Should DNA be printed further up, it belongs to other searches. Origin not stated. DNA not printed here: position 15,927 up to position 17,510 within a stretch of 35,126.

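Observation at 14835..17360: Tandem ACAD-fold pair in which neither subunit shows either known catalytic-glutamate position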

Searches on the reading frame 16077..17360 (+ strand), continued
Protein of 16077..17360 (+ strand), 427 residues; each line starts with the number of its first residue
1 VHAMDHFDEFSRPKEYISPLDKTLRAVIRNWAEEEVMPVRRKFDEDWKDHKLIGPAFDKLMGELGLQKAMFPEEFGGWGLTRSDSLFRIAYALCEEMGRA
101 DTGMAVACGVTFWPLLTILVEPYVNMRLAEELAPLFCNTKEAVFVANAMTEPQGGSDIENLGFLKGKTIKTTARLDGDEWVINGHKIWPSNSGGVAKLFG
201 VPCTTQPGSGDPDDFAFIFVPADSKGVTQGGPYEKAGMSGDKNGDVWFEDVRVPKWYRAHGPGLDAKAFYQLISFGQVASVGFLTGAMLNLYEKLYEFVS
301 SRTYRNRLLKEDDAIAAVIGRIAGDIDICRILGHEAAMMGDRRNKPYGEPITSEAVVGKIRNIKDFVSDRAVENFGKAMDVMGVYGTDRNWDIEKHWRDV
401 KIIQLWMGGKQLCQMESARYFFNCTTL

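Call 13: find_encoding_contigs(protein=P0074, flank=10000, max_places=1)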
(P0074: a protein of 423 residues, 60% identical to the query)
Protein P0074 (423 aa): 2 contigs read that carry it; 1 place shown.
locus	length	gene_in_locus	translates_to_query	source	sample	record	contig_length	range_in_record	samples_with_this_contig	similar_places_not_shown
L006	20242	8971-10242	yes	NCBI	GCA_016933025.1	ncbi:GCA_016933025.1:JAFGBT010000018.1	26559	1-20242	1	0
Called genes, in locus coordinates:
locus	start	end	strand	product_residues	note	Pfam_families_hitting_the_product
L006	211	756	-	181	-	PF09819:ABC_cobalt (weak)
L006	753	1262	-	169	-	-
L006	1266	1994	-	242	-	PF02361:CbiQ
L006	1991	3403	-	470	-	PF03193:RsgA_GTPase (faint), PF20703:nSTAND1 (weak), PF00005:ABC_tran, PF02463:SMC_N (faint), PF05729:NACHT (faint), PF13304:AAA_21 (weak), PF00005:ABC_tran, PF13304:AAA_21 (weak), +4 more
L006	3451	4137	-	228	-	-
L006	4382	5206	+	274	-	PF12849:PBP_like_2, PF13531:SBP_bac_11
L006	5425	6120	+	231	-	PF00528:BPD_transp_1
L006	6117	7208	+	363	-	PF00005:ABC_tran, PF13304:AAA_21 (faint), PF03459:TOBE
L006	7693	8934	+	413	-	PF02771:Acyl-CoA_dh_N (weak), PF00441:Acyl-CoA_dh_1 (faint)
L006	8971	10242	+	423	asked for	PF02771:Acyl-CoA_dh_N, PF02770:Acyl-CoA_dh_M, PF00441:Acyl-CoA_dh_1, PF08028:Acyl-CoA_dh_2 (weak)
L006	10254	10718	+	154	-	-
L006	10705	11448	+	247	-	-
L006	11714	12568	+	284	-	PF19795:DUF6279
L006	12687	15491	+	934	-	PF16927:HisKA_7TM, PF08448:PAS_4, PF13185:GAF_2, PF07228:SpoIIE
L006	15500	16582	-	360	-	PF00988:CPSase_sm_chain, PF00117:GATase, PF07722:Peptidase_C26 (faint)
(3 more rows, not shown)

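Call 18: find_related_loci(query=A1, collection=genome_contigs, flank=10000)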
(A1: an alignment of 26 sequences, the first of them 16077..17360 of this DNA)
Query A1 (427 aa) in genome_contigs; peptide patterns used: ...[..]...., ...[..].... (x = any residue, [..] = any of these).
356 stretches matched a pattern; 265 encode a relative of the query (tblastn E <= 1e-3); the best 80 are kept; 80 distinct loci.
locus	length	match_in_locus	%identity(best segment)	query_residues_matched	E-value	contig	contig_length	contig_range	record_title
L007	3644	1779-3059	94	1-427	0e+0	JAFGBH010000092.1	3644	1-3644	MAG: Deltaproteobacteria bacterium isolate Zod_Metabat.1020 k87_9488781, whole genome shotgun sequence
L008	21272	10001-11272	79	4-427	0e+0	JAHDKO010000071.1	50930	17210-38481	MAG: Deltaproteobacteria bacterium isolate LM3-B1m k141_61692, whole genome shotgun sequence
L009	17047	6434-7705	79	4-427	0e+0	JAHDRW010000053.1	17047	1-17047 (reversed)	MAG: Deltaproteobacteria bacterium isolate SV3-B1.1 k141_93318, whole genome shotgun sequence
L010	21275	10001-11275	79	3-427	0e+0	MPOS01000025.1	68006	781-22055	MAG: Deltaproteobacteria bacterium Phox-21 k99_22240, whole genome shotgun sequence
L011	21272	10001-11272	79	4-427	0e+0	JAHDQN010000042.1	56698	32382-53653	MAG: Deltaproteobacteria bacterium isolate SM3-B3m k141_41320, whole genome shotgun sequence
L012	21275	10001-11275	80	3-427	0e+0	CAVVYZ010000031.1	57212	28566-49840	MAG: uncultured delta proteobacterium isolate MFD03899.bin.2.22 genome assembly, contig: contig_7630, whole genome shotg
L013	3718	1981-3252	79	4-427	0e+0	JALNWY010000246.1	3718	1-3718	MAG: Deltaproteobacteria bacterium isolate SO_2016_LW2 bin 6 scaffold61067_LW138R_2016, whole genome shotgun sequence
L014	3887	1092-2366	79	3-427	0e+0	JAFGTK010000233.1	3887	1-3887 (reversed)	MAG: Deltaproteobacteria bacterium isolate Zod_Metabat.965 k87_5111097, whole genome shotgun sequence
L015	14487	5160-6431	79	4-427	0e+0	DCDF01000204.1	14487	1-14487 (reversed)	MAG TPA_asm: Syntrophaceae bacterium UBA1062 UBA1062_contig_3709, whole genome shotgun sequence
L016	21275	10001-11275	79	3-427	0e+0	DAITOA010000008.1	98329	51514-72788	MAG TPA_asm: Thermodesulfobacteriota bacterium isolate CTOTU18766 NODE_150_length_98329_cov_26.966980, whole genome shot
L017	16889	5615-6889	80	3-427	0e+0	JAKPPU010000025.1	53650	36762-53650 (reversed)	MAG: Deltaproteobacteria bacterium isolate JPNA_maxbin.145 k141_117415, whole genome shotgun sequence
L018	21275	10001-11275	79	3-427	0e+0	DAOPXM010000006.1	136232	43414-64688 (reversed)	MAG TPA_asm: Deltaproteobacteria bacterium isolate AMR_MDS_1340 NODE_86_length_136232_cov_21.819030, whole genome shotgu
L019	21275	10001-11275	77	3-427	0e+0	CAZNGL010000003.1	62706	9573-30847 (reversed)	MAG TPA_asm: uncultured Bacteriovoracaceae bacterium isolate binchicken_co43_352 genome assembly, contig: NODE_532_lengt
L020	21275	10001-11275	76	3-427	0e+0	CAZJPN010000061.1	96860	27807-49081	MAG TPA_asm: uncultured Pseudomonadota bacterium isolate SRP271791_co1_55 genome assembly, contig: k141_142024, whole ge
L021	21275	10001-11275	76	3-427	0e+0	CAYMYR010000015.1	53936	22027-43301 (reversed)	MAG TPA_asm: uncultured Smithella sp. isolate binchicken_co269_98 genome assembly, contig: NODE_528_length_53936_cov_17.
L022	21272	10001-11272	76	4-427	0e+0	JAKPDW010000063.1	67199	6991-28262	MAG: Deltaproteobacteria bacterium isolate JPMR_maxbin.080 k141_1044067, whole genome shotgun sequence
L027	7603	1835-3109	78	3-427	0e+0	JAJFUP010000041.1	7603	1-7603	MAG: Deltaproteobacteria bacterium isolate bin.476 k141_3849437, whole genome shotgun sequence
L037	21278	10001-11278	74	4-427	0e+0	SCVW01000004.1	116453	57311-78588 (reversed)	MAG: Smithella sp. isolate SDB_sulfate1 contig-11000000, whole genome shotgun sequence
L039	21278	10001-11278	73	4-427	0e+0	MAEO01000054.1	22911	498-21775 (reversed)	MAG: Smithella sp. M82 Smithella_M82_scaffold_85, whole genome shotgun sequence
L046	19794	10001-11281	73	3-427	0e+0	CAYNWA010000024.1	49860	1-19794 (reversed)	MAG TPA_asm: uncultured Smithella sp. isolate binchicken_co405_44 genome assembly, contig: NODE_944_length_49860_cov_35.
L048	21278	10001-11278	73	4-427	0e+0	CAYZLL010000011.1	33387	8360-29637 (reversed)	MAG TPA_asm: uncultured Smithella sp. isolate SRP192927_co1_877 genome assembly, contig: NODE_2146_length_33387_cov_9.69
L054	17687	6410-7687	75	4-427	0e+0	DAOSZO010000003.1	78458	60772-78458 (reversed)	MAG TPA_asm: Smithella sp. isolate AMR_MDS_2057 NODE_248_length_78458_cov_5.943242, whole genome shotgun sequence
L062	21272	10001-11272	76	4-427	0e+0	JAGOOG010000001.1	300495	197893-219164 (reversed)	MAG: Deltaproteobacteria bacterium isolate Go_SlDig_bin_434 Go_SlDig_30_length_300495_cov_105.896181, whole genome shotg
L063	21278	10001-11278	66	2-427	0e+0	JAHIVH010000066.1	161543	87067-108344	MAG: Proteobacteria bacterium isolate MM_PC_MetaG.mb.70 MM_PC_MetaG.mb.70_k141_1024856, whole genome shotgun sequence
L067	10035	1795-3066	76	4-427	0e+0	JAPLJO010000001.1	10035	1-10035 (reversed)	MAG: Deltaproteobacteria bacterium isolate LacPavin_0920_SED2_MAG_54_12 LacPavin_0920_SED2_scaffold_498633, whole genome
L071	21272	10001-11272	62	4-427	0e+0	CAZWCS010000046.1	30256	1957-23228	MAG TPA_asm: uncultured Desulfobacterales bacterium isolate SRP141376_co4_302 genome assembly, contig: NODE_2738_length_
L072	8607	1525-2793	63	3-427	0e+0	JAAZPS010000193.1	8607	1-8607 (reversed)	MAG: Bacillota bacterium isolate AS4KglBPMA_3 7509_AS4K, whole genome shotgun sequence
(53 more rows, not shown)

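Call 23: search_protein_families(library=pfam, proteins=[L048:7907-8728:+, L048:11618-12361:+, L048:12402-13634:+, L048:13631-14779:+, L048:14776-16182:+, L048:16182-16973:+, L048:16970-17746:+, L048:17759-18493:+, L048:18465-19256:+, L048:19267-20109:+], max_evalue=0.01)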
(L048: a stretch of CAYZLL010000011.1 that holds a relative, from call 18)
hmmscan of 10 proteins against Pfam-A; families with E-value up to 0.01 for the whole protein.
L048:7907-8728:+ (273 aa): 1 family
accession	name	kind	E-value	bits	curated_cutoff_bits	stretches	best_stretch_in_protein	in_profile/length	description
PF00440.29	TetR_N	-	4.6e-14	52.4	24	1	17-61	1-45/47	Bacterial regulatory proteins, tetR family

L048:11618-12361:+ (247 aa): 0 families

L048:12402-13634:+ (410 aa): 0 families

L048:13631-14779:+ (382 aa): 1 family
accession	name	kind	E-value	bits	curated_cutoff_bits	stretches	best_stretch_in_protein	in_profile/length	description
PF06050.19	HGD-D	-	3e-86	290.5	28.4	1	32-375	1-342/342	2-hydroxyglutaryl-CoA dehydratase, D-component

L048:14776-16182:+ (468 aa): 1 family
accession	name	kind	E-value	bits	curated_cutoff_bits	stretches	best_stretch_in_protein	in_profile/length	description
PF06050.19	HGD-D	-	5.9e-46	158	28.4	1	89-461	6-338/342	2-hydroxyglutaryl-CoA dehydratase, D-component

L048:16182-16973:+ (263 aa): 4 families
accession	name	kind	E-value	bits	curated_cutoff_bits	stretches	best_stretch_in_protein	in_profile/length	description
PF01869.26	BcrAD_BadFG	-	5.2e-59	200.4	31.5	1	5-254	2-271/271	BadF/BadG/BcrA/BcrD ATPase family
PF06723.19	MreB_Mbl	-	0.0011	18.3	27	1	172-255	242-320/327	MreB/Mbl protein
PF22521.2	HypF_C_2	-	0.0017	18.6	27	1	169-230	153-217/241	Carbamoyltransferase, Kae1-like Domain, second subdomain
PF25229.1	Salactin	-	0.0051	16.3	27.1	1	183-255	257-332/335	Salactin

L048:16970-17746:+ (258 aa): 2 families
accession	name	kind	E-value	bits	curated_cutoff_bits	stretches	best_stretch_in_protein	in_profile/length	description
PF01869.26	BcrAD_BadFG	-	1.4e-56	192.4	31.5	1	5-252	2-271/271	BadF/BadG/BcrA/BcrD ATPase family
PF06723.19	MreB_Mbl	-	0.0019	17.6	27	1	180-253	248-320/327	MreB/Mbl protein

L048:17759-18493:+ (244 aa): 1 family
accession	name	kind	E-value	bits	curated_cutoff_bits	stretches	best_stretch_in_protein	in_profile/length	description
PF03598.20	CdhC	-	4.7e-13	49.7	24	1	41-181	14-152/155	CO dehydrogenase/acetyl-CoA synthase complex beta subunit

L048:18465-19256:+ (263 aa): 9 families
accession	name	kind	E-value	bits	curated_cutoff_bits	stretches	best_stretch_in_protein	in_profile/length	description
PF13614.12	AAA_31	-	2.1e-14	54.3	27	1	13-186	2-169/177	AAA domain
PF01656.29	CbiA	-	2.4e-14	53.8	25.4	1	19-234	6-119/125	CobQ/CobB/MinD/ParA nucleotide binding domain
PF02374.21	ArsA_ATPase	-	4.3e-10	39.7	24.3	1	12-145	1-131/305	Anion-transporting ATPase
PF13500.12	AAA_26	-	1.1e-05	25.9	27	1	125-224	85-188/198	AAA domain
PF00142.24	Fer4_NifH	-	2.2e-05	24.5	25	0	14-67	2-55/271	4Fe-4S iron sulfur cluster binding proteins, NifH/frxC family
PF06564.18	CBP_BcsQ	-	8.3e-05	22.7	21.3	1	15-172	4-149/234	Cellulose biosynthesis protein BcsQ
PF10609.15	ParA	-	0.00049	20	27.1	1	14-50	6-41/246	NUBPL iron-transfer P-loop NTPase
PF00448.28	SRP54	-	0.0035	17.4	22.7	0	13-49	2-37/196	SRP54-type protein, GTPase domain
PF13401.12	AAA_22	-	0.0037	18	27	0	13-80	6-60/130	AAA domain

L048:19267-20109:+ (280 aa): 13 families
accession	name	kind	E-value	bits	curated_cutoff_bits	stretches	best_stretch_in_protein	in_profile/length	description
PF12724.12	Flavodoxin_5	-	1e-09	39.3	27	1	8-109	2-104/145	Flavodoxin domain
PF00037.32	Fer4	-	2.3e-08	33.9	21.1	2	200-221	3-24/24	4Fe-4S binding domain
PF00258.30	Flavodoxin_1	-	2.3e-07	31.5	25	1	8-116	1-123/143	Flavodoxin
PF12837.12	Fer4_6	-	4.4e-07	30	25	1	201-220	5-24/24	4Fe-4S binding domain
PF12641.12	Flavodoxin_3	-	5e-07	30.1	27.5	1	8-124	2-115/160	Flavodoxin domain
PF13484.11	Fer4_16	-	5.6e-07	30.7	30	1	231-250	1-20/66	4Fe-4S double cluster binding domain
PF12797.12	Fer4_2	-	1.2e-06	28.5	24.5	2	197-217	2-22/22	4Fe-4S binding domain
PF13237.11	Fer4_10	-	3.6e-05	24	25.5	1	198-243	2-53/53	4Fe-4S dicluster domain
PF12838.12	Fer4_7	-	4e-05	24.4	27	1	204-246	1-52/52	4Fe-4S dicluster domain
PF12682.12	Flavodoxin_4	-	4.2e-05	23.5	24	0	45-93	68-115/155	Flavodoxin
PF13187.11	Fer4_9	-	9.8e-05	22.7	27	1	204-246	1-51/52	4Fe-4S dicluster domain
PF12800.12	Fer4_4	-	0.00018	22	24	0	203-217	2-16/17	4Fe-4S binding domain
PF03358.20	FMN_red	-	0.0022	18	24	0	54-115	74-142/152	NADPH-dependent FMN reductase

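Call 24: search_protein_families(library=ncbifam, proteins=[L048:11618-12361:+, L048:12402-13634:+, L048:13631-14779:+, L048:14776-16182:+, L048:16182-16973:+, L048:16970-17746:+, L048:17759-18493:+, L048:18465-19256:+, L048:19267-20109:+], max_evalue=0.001)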
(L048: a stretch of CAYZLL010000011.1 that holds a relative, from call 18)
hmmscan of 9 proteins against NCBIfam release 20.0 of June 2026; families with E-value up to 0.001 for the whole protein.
L048:11618-12361:+ (247 aa): 0 families

L048:12402-13634:+ (410 aa): 0 families

L048:13631-14779:+ (382 aa): 4 families
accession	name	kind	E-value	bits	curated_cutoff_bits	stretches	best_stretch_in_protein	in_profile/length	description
NF040772.1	double_cubane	equivalog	1.4e-49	169.1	350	1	15-375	10-372/372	double-cubane-cluster-containing anaerobic reductase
NF052456.1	HyiscapDhHadC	equivalog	4.5e-45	154.2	700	1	10-373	12-370/372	(R)-2-hydroxyisocaproyl-CoA dehydratase subunit beta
TIGR02263.1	benz_CoA_red_C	equivalog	3.8e-41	141.3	421.15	1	18-350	21-356/380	benzoyl-CoA reductase subunit C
TIGR03190.1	benz_CoA_bzdN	equivalog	1.1e-37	129.8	453.8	1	18-376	19-372/377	benzoyl-CoA reductase, bzd-type, subunit N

L048:14776-16182:+ (468 aa): 2 families
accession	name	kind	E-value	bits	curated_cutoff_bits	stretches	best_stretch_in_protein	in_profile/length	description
NF052455.1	HyiscapDhHadB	equivalog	3e-09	36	750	1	64-338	13-292/398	(R)-2-hydroxyisocaproyl-CoA dehydratase subunit alpha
NF040772.1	double_cubane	equivalog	4e-08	32.7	350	1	152-290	86-220/372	double-cubane-cluster-containing anaerobic reductase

L048:16182-16973:+ (263 aa): 5 families
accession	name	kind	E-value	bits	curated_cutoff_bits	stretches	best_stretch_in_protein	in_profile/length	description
TIGR00241.1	CoA_E_activ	domain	8.3e-76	254.8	125.4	1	3-252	2-247/248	acyl-CoA dehydratase activase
TIGR03192.1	benz_CoA_bzdQ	equivalog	1.9e-58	198.3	380.2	1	3-254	34-286/293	benzoyl-CoA reductase, bzd-type, subunit Q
TIGR02259.1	benz_CoA_red_A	equivalog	1.6e-45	155.6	578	1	58-253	231-431/432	benzoyl-CoA reductase subunit A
TIGR02261.1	benz_CoA_red_D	equivalog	5.1e-38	130.8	312.85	1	3-253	3-261/262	benzoyl-CoA reductase subunit D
TIGR03286.1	methan_mark_15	hypoth_equivalog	2e-37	129.1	455.75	1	3-256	146-403/404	methanogenesis marker 15 protein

L048:16970-17746:+ (258 aa): 6 families
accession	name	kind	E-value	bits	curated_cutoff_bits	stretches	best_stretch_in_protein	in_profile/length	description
TIGR00241.1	CoA_E_activ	domain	2.2e-72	243.5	125.4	1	2-250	1-247/248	acyl-CoA dehydratase activase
TIGR03192.1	benz_CoA_bzdQ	equivalog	1.1e-60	205.5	380.2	1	1-252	32-286/293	benzoyl-CoA reductase, bzd-type, subunit Q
TIGR02259.1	benz_CoA_red_A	equivalog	7.2e-43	146.9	578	1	47-229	220-404/432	benzoyl-CoA reductase subunit A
TIGR02261.1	benz_CoA_red_D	equivalog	6.3e-42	143.6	312.85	1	2-251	2-261/262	benzoyl-CoA reductase subunit D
TIGR03286.1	methan_mark_15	hypoth_equivalog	5.9e-34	117.7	455.75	1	2-253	145-402/404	methanogenesis marker 15 protein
NF010540.1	PRK13929.1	exception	0.00077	18.6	515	0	163-249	238-321/334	rod-share determining protein MreBH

L048:17759-18493:+ (244 aa): 4 families
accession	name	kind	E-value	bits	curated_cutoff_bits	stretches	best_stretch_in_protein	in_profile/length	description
NF040764.1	CODH_ACS_al_bet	equivalog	1.9e-13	49.6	800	1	41-191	310-457/705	acetyl-CoA decarbonylase/synthase complex subunit alpha/beta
NF007078.0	PRK09529.1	subfamily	5.2e-12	44.7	809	1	41-193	315-464/710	bifunctional acetyl-CoA decarbonylase/synthase complex subunit alpha/beta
NF003379.0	PRK04456.1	domain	7.9e-12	44.6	372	1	41-198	18-172/464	acetyl-CoA decarbonylase/synthase complex subunit beta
TIGR00316.1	cdhC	equivalog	7.7e-10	38.2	355.95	1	41-212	18-183/460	CO dehydrogenase/CO-methylating acetyl-CoA synthase complex subunit beta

L048:18465-19256:+ (263 aa): 21 families
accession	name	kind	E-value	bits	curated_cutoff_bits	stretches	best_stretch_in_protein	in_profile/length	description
TIGR01969.1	minD_arch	subfamily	1.2e-15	57.4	201.75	1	126-260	96-230/251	cell division ATPase MinD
TIGR01968.1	minD_bact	equivalog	1.4e-11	44.3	212.9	1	18-230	8-207/261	septum site-determining protein MinD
NF041546.1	ParA_partition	equivalog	5.2e-10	39.2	180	2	128-209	66-148/203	ParA family partition ATPase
TIGR03371.1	cellulose_yhjQ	equivalog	6.1e-09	35.7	157.85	1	13-211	2-187/246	cellulose biosynthesis protein BcsQ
NF047398.1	AAA_KGGVGR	domain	4.4e-08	33.7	90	1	20-167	11-170/190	KGGVGR-motif variant AAA ATPase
TIGR00345.1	GET3_arsA_TRC40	subfamily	6.2e-08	32.5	135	1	17-75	2-61/299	TRC40/GET3/ArsA family transport-energizing ATPase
TIGR01281.1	DPOR_bchL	equivalog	6.6e-07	29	345.15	1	14-255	2-234/268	ferredoxin:protochlorophyllide reductase (ATP-dependent) iron-sulfur ATP-binding protein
NF053621.1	ATPseBagBMYCTU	equivalog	2.1e-06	27.1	521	1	9-93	9-88/371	ATPase BagB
TIGR03453.1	partition_RepA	equivalog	3.5e-06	26.1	348.45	1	19-146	112-242/387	plasmid partitioning protein RepA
NF041417.1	ArsA_halo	exception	4e-06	25.8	800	1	6-71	6-70/617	arsenical pump-driving ATPase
NF033200.1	F430_CfbC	exception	1.4e-05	24.6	402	1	13-72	1-61/260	Ni-sirohydrochlorin a,c-diamide reductive cyclase ATP-dependent reductase subunit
NF009701.0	PRK13230.1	subfamily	1.5e-05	24.1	350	1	13-256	2-253/291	nitrogenase reductase-like protein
TIGR04291.1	arsen_driv_ArsA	equivalog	1.6e-05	23.9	650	1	12-70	3-60/565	arsenical pump-driving ATPase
TIGR01287.1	nifH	equivalog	1.7e-05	24.3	394.35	0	13-70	1-58/275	nitrogenase iron protein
NF041283.1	PrgP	equivalog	4.5e-05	22.9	400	1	19-172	10-157/297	ParA superfamily DNA segregation protein PrgP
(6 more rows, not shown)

L048:19267-20109:+ (280 aa): 29 families (the best 25 are shown)
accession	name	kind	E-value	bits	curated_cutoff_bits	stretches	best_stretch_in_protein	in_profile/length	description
NF038196.1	ferrodoxin_EFR1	subfamily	6.8e-27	95.1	75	1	9-247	2-229/242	EFR1 family ferrodoxin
NF004049.0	PRK05568.1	equivalog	4.8e-10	39.9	206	1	5-113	3-114/142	flavodoxin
TIGR01753.1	flav_short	equivalog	4.3e-09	37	123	1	6-114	1-115/140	flavodoxin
NF005501.0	PRK07116.1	subfamily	2.7e-08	33.4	198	1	44-93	71-119/161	flavodoxin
NF004050.0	PRK05569.1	subfamily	5.8e-08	33.2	136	1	5-116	3-118/141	flavodoxin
NF045874.1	Vhu_polyferre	exception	2.3e-06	26.6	600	1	200-250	4-50/381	F420-non-reducing hydrogenase associated-polyferredoxin VhuB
NF004541.0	PRK05888.2-2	equivalog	2.9e-06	27.2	217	1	200-249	58-113/168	NADH-quinone oxidoreductase subunit NuoI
NF006736.0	PRK09267.1-2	equivalog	7.8e-06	25.7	202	1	4-62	2-55/161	flavodoxin FldA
TIGR01971.1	NuoI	subfamily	1.2e-05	24.8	113.05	1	192-250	32-101/121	NADH-quinone oxidoreductase, chain I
NF006221.0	PRK08348.1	subfamily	1.7e-05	24.5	124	1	202-250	43-95/136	NADH-plastoquinone oxidoreductase subunit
NF033683.1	di_4Fe-4S_YfhL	equivalog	3.4e-05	24.1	86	0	203-221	7-25/80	YfhL family 4Fe-4S dicluster ferredoxin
NF007013.0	PRK09477.1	equivalog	3.4e-05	23.1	234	1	174-248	202-275/286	quinol dehydrogenase ferredoxin subunit NapH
TIGR02700.1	flavo_MJ0208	hypoth_equivalog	8.1e-05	22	251.35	1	200-249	145-196/234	dihydromethanopterin reductase (acceptor)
TIGR02179.1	PorD_KorD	subfamily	9e-05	22.5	60.05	1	197-247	19-72/78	2-oxoacid:acceptor oxidoreductase, delta subunit, pyruvate/2-ketoisovalerate family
NF058577.1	FdxA_fam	equivalog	9.2e-05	22.6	65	1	203-246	7-52/52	4Fe-4S ferredoxin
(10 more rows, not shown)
